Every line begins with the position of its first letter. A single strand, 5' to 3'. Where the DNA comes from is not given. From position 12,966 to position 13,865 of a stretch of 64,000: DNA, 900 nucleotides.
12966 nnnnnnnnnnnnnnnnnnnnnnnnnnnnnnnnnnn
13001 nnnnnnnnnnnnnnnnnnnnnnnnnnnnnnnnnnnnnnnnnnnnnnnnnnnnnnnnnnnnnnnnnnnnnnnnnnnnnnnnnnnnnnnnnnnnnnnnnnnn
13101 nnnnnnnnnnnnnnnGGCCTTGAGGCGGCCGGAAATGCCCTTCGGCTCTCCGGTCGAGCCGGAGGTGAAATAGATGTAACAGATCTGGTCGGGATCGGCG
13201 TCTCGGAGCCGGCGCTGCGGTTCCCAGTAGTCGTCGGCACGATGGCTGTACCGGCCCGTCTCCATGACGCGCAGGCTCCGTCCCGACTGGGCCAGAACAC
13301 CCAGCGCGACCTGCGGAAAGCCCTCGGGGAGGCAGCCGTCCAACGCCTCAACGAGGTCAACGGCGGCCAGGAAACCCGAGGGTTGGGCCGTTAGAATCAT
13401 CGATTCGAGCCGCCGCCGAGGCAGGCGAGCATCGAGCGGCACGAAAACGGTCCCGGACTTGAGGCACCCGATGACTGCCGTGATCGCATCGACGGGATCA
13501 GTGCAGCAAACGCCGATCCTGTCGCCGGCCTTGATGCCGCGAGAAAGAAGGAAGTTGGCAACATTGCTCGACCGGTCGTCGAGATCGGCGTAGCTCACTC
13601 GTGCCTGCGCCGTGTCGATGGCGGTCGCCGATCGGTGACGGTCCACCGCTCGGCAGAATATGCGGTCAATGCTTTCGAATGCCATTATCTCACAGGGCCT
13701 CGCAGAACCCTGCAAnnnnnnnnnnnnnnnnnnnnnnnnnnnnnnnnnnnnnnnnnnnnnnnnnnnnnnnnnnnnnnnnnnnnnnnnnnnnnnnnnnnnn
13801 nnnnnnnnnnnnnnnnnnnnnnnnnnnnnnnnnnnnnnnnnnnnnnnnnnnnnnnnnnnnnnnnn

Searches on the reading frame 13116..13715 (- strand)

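Call 26: search_protein_families(library=pfam, proteins=[window:13116-13715:-], max_evalue=0.001)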
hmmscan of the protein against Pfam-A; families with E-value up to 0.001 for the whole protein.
window:13116-13715:- (200 aa): 1 family
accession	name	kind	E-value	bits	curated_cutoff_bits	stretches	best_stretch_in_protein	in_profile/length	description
PF00501.34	AMP-binding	-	4e-32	111.9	29.9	1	22-194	3-180/384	AMP-binding enzyme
